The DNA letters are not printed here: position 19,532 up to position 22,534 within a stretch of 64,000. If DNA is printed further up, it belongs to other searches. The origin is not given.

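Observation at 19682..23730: Archaeal three-gene glycyl-radical enzyme system built like HPAD, with a GCLQ (not GCxE) catalytic loop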

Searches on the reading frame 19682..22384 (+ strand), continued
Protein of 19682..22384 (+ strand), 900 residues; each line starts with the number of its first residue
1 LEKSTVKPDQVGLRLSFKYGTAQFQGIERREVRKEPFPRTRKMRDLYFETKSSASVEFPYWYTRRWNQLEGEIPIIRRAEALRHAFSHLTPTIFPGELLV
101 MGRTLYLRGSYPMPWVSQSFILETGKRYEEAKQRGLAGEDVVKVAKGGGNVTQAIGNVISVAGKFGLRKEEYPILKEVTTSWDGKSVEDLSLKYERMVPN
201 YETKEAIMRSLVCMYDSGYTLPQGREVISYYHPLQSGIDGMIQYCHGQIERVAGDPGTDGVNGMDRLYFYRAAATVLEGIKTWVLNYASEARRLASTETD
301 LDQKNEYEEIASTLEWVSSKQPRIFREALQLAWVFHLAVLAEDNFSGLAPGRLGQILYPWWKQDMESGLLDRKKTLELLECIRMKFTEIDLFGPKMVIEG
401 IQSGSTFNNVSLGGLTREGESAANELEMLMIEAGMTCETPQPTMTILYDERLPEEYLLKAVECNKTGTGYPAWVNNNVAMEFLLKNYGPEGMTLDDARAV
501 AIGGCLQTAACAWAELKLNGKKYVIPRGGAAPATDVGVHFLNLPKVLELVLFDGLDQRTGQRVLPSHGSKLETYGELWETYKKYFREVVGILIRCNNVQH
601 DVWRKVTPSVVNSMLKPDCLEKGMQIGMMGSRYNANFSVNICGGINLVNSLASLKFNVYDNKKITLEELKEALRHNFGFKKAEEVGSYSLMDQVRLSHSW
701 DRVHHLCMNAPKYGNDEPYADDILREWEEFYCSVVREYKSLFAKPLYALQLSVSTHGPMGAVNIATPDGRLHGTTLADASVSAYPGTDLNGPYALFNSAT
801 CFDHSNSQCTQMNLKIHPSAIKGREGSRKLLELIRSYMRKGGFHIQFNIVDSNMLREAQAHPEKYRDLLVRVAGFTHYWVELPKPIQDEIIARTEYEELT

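Call 28: find_related_loci(query=window:19682-22384:+, collection=genome_contigs, flank=10000)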
Query window:19682-22384:+ (900 aa) in genome_contigs; peptide patterns used: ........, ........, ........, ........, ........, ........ (x = any residue, [..] = any of these).
93 stretches matched a pattern; 82 encode a relative of the query (tblastn E <= 1e-3); the best 80 are kept; 80 distinct loci.
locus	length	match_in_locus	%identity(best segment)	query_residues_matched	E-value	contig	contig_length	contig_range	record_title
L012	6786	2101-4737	65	19-899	0e+0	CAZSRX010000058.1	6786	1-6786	MAG TPA_asm: uncultured Bacteroidota bacterium isolate binchicken_co135_74 genome assembly, contig: NODE_12212_length_67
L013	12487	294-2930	62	19-900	0e+0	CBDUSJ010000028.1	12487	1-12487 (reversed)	MAG TPA_asm: uncultured bacterium isolate SRR21487742_binner13_Refined_23 genome assembly, contig: ERZ26661670.2425, who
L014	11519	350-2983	62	19-899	0e+0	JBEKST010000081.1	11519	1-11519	MAG: Bacteroidales bacterium isolate SPRUCE 540 SPRUCE_540_81, whole genome shotgun sequence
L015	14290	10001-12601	64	30-899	0e+0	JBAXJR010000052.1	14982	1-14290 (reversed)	MAG: Methanomicrobiales archaeon isolate ELA380 MAG380_52, whole genome shotgun sequence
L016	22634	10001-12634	62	19-899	0e+0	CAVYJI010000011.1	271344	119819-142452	MAG: uncultured Bacteroidales bacterium isolate MFD01476.bin.1.15 genome assembly, contig: contig_49850, whole genome sh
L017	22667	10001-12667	63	12-897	0e+0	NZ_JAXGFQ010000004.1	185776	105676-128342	Moorella naiadis (nom. illeg.) strain AZ13.I AZ13_I_contig_3, whole genome shotgun sequence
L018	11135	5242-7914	63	12-899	0e+0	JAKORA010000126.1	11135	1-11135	MAG: Bacillota bacterium isolate all_maxbin.237 k201_686526, whole genome shotgun sequence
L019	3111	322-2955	62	19-899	0e+0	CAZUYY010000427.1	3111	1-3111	MAG TPA_asm: uncultured Prolixibacteraceae bacterium isolate binchicken_co3_102 genome assembly, contig: NODE_108066_len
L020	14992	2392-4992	64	30-899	0e+0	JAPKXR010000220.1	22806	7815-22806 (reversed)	MAG: Methanomicrobiales archaeon isolate LacPavin_0920_WC90_MAG_50_10 LacPavin_0920_WC90_scaffold_1270230, whole genome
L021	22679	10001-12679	60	4-899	0e+0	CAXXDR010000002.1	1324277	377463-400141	MAG: Bacteroidales bacterium isolate 880eb77f-9e96-4161-ad76-3daa2caaf06e genome assembly, contig: contig_2, whole genom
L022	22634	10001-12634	61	19-899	0e+0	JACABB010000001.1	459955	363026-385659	MAG: Bacteroidales bacterium isolate Cfx3-06 MAG06_1, whole genome shotgun sequence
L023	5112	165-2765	63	30-899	0e+0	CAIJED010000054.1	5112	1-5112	uncultured Methanomicrobiales archaeon isolate AM5_bin-0447 genome assembly, contig: bin-0447:054/401, whole genome shot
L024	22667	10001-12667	62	12-897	0e+0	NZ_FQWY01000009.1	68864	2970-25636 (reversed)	Thermosyntropha lipolytica DSM 11003, whole genome shotgun sequence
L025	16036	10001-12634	61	19-899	0e+0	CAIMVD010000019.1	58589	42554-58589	MAG: uncultured Bacteroidetes bacterium isolate Loclat_bin-20678 genome assembly, contig: bin-20678:019/411, whole genom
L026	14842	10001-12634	61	19-899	0e+0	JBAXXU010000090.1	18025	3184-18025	MAG: Bacteroidota bacterium isolate ELA747 MAG747_90, whole genome shotgun sequence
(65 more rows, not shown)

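Call 30: find_encoding_contigs(protein=P0002, flank=10000, max_places=2)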
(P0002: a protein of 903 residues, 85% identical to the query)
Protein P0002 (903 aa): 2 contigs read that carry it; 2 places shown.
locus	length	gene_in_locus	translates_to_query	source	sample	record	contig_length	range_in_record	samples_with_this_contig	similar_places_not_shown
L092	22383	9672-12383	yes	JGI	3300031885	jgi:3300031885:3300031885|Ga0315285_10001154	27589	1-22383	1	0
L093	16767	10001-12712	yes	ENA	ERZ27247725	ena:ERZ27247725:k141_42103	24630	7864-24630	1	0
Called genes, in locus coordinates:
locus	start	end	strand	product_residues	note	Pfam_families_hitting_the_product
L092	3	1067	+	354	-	?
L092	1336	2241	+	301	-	-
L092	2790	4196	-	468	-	PF22039:HUTI_composite_bact (weak), PF01979:Amidohydro_1, PF07969:Amidohydro_3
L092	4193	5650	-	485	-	PF01979:Amidohydro_1, PF07969:Amidohydro_3 (weak)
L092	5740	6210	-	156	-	PF00111:Fer2 (weak), PF01799:Fer2_2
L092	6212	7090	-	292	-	PF00941:FAD_binding_5, PF03450:CO_deh_flav_C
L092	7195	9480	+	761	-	PF01315:Ald_Xan_dh_C, PF02738:MoCoBD_1, PF20256:MoCoBD_2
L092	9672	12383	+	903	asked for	PF02901:PFL-like, PF01228:Gly_radical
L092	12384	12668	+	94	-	PF18671:4HPAD_g_N, PF18524:HPIP_like (weak)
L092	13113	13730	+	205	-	PF04055:Radical_SAM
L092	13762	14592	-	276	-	PF01047:MarR (faint), PF01978:TrmB, PF12802:MarR_2 (faint), PF12840:HTH_20 (faint), PF09339:HTH_IclR (weak)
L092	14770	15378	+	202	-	PF00857:Isochorismatase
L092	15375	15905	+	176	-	PF00857:Isochorismatase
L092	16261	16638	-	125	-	PF00665:rve, PF13683:rve_3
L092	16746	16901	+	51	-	-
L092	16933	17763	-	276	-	PF13276:HTH_21, PF00665:rve, PF13610:DDE_Tnp_IS240, PF13683:rve_3, PF13333:rve_2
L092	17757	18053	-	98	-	PF01527:HTH_Tnp_1, PF13518:HTH_28 (weak), PF13551:HTH_29 (weak)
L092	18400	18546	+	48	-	-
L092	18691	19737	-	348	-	PF16257:UxaE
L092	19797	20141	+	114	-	-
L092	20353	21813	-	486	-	PF06253:MTTB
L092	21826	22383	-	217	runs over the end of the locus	PF02607:B12-binding_2, PF02310:B12-binding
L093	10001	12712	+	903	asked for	PF02901:PFL-like, PF01228:Gly_radical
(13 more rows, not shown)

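Call 31: find_encoding_contigs(protein=P0003, flank=10000, max_places=2)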
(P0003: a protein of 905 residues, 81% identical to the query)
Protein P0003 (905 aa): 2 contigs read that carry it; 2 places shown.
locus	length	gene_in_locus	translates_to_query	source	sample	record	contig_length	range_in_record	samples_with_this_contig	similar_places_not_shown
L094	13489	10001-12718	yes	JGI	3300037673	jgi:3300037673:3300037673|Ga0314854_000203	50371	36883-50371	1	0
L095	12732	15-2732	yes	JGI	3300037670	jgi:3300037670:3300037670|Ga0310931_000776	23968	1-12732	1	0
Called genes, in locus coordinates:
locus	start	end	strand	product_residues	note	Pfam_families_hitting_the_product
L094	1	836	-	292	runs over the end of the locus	PF00941:FAD_binding_5, PF03450:CO_deh_flav_C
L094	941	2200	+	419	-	PF06545:AllG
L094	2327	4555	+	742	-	PF01315:Ald_Xan_dh_C, PF02738:MoCoBD_1, PF20256:MoCoBD_2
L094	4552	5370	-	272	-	PF00795:CN_hydrolase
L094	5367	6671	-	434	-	PF01979:Amidohydro_1, PF07969:Amidohydro_3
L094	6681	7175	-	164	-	PF01242:PTPS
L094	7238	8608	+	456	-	PF01979:Amidohydro_1, PF07969:Amidohydro_3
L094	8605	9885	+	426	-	PF20695:UbiD_N, PF01977:UbiD, PF20696:UbiD_C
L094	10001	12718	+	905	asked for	PF02901:PFL-like, PF01228:Gly_radical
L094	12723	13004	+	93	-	PF18671:4HPAD_g_N, PF18524:HPIP_like (weak)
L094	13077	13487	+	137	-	?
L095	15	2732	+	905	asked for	PF02901:PFL-like, PF01228:Gly_radical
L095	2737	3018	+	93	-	PF18671:4HPAD_g_N, PF18524:HPIP_like (weak)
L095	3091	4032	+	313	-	PF13353:Fer4_12 (weak), PF04055:Radical_SAM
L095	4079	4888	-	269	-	PF02195:ParB_N, PF17762:HTH_ParB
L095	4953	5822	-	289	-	PF01047:MarR (faint), PF01978:TrmB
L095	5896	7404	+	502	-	PF00005:ABC_tran, PF13304:AAA_21 (faint), PF00005:ABC_tran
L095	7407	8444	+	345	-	PF02653:BPD_transp_2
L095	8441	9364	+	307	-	PF02653:BPD_transp_2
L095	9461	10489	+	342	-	PF02608:Bmp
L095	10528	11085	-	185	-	PF09347:DUF1989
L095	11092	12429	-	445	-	PF00202:Aminotran_3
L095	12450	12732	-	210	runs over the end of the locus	-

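Call 32: find_encoding_contigs(protein=P0005, flank=10000, max_places=2)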
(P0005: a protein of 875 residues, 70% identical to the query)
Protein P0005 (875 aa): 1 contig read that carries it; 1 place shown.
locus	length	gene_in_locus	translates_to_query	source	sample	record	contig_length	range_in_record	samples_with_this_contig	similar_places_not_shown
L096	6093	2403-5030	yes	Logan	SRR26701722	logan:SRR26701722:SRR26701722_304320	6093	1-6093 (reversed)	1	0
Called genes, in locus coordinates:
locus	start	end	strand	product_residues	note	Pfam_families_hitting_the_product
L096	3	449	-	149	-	?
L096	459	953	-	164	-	PF01242:PTPS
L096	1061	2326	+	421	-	PF20695:UbiD_N, PF01977:UbiD, PF20696:UbiD_C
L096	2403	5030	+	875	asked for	PF02901:PFL-like, PF01228:Gly_radical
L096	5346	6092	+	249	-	?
